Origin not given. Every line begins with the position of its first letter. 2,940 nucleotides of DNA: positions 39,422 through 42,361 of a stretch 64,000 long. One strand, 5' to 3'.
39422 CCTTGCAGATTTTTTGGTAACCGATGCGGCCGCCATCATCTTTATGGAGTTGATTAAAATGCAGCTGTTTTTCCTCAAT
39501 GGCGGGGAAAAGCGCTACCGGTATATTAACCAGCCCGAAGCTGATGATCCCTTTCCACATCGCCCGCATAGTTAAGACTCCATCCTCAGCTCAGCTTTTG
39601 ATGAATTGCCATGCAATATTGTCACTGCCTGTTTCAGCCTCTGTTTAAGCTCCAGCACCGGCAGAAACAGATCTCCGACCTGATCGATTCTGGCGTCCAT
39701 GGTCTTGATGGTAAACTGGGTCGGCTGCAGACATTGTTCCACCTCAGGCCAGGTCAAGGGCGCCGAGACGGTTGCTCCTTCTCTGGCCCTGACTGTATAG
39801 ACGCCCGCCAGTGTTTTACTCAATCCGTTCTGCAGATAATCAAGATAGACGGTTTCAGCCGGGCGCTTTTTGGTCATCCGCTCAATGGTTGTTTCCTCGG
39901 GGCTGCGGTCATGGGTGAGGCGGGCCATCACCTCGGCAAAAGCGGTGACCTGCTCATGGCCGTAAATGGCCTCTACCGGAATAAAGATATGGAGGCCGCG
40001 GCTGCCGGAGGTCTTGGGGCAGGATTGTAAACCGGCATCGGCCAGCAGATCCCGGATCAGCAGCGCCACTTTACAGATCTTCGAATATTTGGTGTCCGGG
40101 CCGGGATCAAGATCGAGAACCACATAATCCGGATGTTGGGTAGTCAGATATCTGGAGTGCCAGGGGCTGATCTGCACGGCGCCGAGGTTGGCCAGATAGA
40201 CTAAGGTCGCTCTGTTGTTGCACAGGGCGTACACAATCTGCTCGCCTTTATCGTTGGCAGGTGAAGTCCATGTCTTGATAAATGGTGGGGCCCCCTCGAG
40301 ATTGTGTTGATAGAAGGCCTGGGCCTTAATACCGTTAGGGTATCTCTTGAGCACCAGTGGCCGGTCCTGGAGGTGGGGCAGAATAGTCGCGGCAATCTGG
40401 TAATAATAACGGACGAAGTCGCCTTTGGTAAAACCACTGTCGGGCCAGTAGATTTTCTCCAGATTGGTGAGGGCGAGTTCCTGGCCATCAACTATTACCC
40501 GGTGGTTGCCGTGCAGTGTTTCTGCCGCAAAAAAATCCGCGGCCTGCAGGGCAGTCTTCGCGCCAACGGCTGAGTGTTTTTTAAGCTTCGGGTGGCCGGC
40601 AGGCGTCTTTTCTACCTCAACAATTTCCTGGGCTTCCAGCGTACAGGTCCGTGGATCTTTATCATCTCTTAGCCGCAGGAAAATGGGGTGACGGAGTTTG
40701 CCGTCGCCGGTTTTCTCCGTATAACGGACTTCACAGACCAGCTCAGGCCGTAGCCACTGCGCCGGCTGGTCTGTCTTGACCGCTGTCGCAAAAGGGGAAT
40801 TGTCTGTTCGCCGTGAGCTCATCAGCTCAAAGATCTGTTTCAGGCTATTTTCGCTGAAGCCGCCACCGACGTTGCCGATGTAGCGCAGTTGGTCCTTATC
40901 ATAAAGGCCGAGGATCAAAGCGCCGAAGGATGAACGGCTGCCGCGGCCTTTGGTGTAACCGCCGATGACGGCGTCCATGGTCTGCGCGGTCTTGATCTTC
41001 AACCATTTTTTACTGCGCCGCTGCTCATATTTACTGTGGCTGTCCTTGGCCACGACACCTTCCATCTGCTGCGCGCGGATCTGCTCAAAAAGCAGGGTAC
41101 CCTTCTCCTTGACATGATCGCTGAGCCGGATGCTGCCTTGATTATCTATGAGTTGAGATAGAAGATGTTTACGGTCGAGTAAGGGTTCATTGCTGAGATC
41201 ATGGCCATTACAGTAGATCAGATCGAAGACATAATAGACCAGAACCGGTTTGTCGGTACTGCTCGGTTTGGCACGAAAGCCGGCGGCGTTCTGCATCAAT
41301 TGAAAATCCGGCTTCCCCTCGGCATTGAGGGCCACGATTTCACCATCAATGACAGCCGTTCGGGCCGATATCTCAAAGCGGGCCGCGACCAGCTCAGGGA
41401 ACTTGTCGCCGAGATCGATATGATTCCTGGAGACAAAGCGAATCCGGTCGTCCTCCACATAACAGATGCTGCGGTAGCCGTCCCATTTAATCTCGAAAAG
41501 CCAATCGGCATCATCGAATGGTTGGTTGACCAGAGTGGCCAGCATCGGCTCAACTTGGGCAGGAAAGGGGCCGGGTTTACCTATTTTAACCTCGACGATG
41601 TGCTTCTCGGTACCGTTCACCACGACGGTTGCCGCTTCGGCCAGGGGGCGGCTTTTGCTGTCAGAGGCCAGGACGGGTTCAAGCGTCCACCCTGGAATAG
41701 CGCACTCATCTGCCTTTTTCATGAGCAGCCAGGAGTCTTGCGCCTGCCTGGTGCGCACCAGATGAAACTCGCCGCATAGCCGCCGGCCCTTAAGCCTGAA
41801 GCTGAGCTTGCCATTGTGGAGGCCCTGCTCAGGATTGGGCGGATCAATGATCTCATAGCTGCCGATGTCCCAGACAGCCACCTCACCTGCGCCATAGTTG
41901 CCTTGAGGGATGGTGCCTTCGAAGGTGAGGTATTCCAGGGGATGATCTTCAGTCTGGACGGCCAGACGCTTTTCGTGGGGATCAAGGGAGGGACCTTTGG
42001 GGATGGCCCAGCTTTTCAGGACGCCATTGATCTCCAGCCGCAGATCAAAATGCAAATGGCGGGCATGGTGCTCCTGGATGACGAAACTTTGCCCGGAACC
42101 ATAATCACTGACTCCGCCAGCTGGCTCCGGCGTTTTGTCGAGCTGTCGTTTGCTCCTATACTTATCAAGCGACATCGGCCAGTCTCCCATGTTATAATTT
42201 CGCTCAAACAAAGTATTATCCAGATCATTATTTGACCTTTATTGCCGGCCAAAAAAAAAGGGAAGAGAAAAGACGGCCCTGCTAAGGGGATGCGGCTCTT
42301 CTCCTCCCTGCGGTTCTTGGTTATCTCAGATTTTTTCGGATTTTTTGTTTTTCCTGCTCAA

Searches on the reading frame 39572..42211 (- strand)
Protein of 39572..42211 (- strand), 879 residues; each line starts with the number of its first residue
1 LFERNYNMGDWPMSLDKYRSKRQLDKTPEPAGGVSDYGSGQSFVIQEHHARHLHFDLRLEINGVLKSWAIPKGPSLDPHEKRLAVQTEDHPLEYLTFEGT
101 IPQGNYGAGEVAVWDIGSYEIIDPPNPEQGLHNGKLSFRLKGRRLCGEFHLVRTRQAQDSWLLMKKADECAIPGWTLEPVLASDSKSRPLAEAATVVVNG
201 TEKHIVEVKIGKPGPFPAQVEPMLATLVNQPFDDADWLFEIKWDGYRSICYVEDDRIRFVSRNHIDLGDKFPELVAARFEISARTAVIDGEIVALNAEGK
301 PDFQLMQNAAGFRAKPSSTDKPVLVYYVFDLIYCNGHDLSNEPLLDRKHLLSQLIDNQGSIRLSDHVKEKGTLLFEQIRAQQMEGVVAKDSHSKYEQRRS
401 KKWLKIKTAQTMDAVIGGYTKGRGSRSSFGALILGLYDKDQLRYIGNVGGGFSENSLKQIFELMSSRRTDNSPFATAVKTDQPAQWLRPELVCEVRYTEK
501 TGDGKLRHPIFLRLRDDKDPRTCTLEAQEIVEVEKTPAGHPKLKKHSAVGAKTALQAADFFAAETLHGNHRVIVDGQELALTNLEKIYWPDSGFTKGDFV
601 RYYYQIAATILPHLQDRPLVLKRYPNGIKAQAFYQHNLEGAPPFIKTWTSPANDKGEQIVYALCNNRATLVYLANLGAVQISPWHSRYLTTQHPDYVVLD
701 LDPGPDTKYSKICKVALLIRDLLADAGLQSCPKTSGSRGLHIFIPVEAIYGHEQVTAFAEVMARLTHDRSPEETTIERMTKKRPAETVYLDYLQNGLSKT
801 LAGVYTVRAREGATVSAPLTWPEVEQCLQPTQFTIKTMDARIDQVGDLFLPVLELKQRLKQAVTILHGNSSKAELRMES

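Call 10: search_protein_families(library=pfam, proteins=[window:39572-42211:-], max_evalue=0.01)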
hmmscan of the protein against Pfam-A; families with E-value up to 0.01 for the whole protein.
window:39572-42211:- (879 aa): 6 families
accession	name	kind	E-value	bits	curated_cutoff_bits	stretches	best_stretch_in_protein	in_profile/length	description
PF21686.3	LigD_Prim-Pol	-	4.6e-84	282.4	27.4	1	595-849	1-254/254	LigD, primase-polymerase domain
PF13298.12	LigD_N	-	3.1e-43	146.7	31.1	1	46-153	1-107/107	DNA Ligase D 3'-phosphoesterase domain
PF01068.26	DNA_ligase_A_M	-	2.8e-34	119.1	26.2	1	222-407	1-204/204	ATP dependent DNA ligase domain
PF04679.21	DNA_ligase_A_C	-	5.5e-28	97.7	27.5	1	426-518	2-94/94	ATP dependent DNA ligase C terminal region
PF09414.15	RNA_ligase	-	4.7e-05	24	27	1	236-407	2-171/171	RNA ligase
PF01896.25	DNA_primase_S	-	0.009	16.8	26.8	0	700-821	4-163/163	DNA primase small subunit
